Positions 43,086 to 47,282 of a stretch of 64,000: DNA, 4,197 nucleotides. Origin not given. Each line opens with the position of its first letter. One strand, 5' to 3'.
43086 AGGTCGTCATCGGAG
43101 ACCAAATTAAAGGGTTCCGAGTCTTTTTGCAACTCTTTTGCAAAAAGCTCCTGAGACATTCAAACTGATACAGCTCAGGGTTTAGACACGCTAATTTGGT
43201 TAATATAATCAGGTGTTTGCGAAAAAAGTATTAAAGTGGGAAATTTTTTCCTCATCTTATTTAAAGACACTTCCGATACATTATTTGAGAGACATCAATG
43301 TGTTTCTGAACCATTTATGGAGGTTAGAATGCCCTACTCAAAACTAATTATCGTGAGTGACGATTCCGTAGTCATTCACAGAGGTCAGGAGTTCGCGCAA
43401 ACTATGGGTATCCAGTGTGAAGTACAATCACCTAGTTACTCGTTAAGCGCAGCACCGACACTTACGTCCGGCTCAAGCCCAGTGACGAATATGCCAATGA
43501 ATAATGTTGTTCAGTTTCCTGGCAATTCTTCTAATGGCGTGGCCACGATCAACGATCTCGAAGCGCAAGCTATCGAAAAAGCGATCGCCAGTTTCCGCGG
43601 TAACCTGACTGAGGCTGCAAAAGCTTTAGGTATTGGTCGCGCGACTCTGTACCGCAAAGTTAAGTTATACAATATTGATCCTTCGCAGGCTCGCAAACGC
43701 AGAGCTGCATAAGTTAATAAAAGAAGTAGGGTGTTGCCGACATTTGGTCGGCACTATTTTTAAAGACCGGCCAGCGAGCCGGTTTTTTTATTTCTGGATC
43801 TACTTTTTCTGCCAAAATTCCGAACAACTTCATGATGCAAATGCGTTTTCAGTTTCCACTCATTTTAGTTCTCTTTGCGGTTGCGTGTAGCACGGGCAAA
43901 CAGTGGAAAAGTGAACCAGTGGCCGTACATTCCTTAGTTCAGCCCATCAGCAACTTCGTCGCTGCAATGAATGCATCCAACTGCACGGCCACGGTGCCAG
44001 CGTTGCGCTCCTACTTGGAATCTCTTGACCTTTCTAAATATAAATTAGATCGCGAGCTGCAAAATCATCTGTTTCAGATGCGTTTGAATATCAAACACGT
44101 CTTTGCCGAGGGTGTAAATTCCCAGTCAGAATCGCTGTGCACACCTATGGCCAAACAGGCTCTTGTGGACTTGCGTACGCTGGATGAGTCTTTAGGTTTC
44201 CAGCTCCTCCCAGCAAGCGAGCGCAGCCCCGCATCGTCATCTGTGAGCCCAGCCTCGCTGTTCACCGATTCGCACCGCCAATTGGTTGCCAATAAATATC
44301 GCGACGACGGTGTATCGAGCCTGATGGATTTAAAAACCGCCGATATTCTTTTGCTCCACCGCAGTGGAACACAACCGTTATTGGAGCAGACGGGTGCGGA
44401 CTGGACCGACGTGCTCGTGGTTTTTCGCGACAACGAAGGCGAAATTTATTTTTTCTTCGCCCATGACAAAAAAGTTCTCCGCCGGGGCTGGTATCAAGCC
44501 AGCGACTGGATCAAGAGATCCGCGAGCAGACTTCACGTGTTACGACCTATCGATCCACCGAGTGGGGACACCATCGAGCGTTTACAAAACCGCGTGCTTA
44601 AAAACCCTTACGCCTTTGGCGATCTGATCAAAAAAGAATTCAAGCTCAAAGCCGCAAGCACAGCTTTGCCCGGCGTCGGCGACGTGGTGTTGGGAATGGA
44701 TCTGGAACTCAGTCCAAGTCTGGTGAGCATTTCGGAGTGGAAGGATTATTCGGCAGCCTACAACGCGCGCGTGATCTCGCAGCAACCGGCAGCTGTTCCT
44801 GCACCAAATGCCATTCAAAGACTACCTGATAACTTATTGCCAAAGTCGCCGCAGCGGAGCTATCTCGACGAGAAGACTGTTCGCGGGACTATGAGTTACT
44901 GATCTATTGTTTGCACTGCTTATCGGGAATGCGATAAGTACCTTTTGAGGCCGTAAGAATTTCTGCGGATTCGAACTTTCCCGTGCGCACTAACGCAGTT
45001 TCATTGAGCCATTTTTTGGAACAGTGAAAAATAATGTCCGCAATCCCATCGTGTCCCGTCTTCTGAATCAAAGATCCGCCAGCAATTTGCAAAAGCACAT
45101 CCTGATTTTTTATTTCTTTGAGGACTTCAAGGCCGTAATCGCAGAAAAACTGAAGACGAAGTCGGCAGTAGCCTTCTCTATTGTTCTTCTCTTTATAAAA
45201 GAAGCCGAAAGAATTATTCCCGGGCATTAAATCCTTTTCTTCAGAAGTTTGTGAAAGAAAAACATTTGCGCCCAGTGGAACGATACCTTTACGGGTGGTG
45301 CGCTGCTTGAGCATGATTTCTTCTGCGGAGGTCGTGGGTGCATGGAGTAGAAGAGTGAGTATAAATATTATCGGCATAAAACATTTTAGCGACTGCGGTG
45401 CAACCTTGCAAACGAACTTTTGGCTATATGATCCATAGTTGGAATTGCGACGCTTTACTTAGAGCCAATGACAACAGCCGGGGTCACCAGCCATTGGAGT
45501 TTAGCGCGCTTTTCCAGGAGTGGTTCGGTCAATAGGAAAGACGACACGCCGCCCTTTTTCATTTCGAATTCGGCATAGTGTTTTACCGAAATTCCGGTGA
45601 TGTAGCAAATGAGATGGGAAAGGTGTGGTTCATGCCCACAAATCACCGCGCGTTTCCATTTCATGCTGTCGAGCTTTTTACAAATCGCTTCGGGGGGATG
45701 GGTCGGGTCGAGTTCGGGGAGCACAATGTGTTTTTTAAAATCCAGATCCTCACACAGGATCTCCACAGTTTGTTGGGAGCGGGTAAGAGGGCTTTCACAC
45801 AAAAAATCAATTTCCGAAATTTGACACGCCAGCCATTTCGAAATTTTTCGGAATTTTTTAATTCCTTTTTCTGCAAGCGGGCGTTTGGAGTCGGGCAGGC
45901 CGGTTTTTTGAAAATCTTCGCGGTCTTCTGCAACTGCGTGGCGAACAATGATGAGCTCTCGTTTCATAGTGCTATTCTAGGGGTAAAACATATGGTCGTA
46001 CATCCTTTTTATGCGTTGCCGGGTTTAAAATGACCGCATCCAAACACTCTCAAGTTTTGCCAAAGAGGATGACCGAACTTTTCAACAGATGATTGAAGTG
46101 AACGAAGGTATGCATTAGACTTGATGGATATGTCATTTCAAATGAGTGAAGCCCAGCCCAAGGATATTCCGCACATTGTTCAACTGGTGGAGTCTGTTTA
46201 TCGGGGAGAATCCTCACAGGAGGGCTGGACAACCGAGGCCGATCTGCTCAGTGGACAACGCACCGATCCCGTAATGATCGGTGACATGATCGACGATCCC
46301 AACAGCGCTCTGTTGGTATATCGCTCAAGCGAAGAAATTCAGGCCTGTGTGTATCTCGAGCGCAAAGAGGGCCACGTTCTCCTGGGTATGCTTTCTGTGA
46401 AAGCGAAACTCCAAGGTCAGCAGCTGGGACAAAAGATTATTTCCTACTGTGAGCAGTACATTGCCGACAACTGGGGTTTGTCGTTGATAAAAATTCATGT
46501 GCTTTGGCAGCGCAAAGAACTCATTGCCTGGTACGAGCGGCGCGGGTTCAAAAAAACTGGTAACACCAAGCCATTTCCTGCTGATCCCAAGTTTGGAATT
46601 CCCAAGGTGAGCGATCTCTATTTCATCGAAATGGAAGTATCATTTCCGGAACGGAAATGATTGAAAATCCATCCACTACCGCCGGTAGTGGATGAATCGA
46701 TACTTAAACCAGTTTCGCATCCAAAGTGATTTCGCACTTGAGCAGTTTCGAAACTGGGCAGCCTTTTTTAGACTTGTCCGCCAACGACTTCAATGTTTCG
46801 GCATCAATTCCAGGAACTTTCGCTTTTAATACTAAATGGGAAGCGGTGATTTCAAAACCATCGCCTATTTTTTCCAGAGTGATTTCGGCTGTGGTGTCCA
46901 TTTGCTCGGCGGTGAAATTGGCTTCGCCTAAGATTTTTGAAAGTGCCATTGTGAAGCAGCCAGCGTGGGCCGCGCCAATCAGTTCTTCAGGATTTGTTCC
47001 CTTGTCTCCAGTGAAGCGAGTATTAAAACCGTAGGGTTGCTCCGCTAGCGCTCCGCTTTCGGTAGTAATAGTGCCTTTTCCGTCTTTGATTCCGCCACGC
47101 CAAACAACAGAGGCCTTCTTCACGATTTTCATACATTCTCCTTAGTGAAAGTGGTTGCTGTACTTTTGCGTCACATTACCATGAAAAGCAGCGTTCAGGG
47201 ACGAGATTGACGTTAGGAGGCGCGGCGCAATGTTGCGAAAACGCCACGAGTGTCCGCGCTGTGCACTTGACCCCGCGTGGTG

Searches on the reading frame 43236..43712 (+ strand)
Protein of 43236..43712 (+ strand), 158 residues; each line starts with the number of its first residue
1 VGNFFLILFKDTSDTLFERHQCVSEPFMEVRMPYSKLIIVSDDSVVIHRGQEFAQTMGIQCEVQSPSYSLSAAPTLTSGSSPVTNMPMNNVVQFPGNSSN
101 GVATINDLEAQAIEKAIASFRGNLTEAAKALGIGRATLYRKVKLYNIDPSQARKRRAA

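Call 108: search_protein_families(library=pfam, proteins=[window:43236-43712:+], max_evalue=0.001)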
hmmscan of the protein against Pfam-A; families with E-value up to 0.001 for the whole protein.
window:43236-43712:+ (158 aa): 3 families
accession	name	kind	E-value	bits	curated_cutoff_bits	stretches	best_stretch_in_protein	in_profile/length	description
PF02954.25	HTH_8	-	1.6e-13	50.6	22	1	105-143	2-40/42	Bacterial regulatory protein, Fis family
PF20432.4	Xre-like-HTH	-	0.00035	21.3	25.8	1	108-149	10-52/63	Antitoxin Xre-like helix-turn-helix domain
PF18024.7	HTH_50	-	0.0008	19.5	27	0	106-147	9-49/50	Helix-turn-helix domain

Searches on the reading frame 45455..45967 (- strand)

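Call 108: search_protein_families(library=pfam, proteins=[window:45455-45967:-], max_evalue=0.001)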
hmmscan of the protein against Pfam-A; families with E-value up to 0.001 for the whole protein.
window:45455-45967:- (170 aa): 1 family
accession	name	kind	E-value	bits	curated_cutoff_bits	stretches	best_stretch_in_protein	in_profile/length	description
PF00300.27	His_Phos_1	-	1.2e-11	45.1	21.7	1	5-86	1-77/194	Histidine phosphatase superfamily (branch 1)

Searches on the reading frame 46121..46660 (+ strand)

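Call 108: search_protein_families(library=pfam, proteins=[window:46121-46660:+], max_evalue=0.001)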
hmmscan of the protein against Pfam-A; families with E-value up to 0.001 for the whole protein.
window:46121-46660:+ (179 aa): 4 families
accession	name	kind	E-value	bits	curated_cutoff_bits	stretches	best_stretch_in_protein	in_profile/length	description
PF13508.13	Acetyltransf_7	-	7.2e-08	33.1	27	1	61-145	2-84/84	Acetyltransferase (GNAT) domain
PF13673.13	Acetyltransf_10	-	1.9e-07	31.5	23.6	1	53-149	22-113/128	Acetyltransferase (GNAT) domain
PF00583.31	Acetyltransf_1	-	4.7e-07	30.5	20.7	1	56-143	24-116/116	Acetyltransferase (GNAT) family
PF13420.13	Acetyltransf_4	-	7.5e-06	26.5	24.3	1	31-150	20-141/155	Acetyltransferase (GNAT) domain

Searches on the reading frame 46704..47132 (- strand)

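Call 108: search_protein_families(library=pfam, proteins=[window:46704-47132:-], max_evalue=0.001)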
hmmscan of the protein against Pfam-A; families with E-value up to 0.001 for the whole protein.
window:46704-47132:- (142 aa): 1 family
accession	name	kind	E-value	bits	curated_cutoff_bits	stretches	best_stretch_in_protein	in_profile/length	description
PF02566.24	OsmC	-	3.2e-19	69.6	27.5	1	42-138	2-98/100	OsmC-like protein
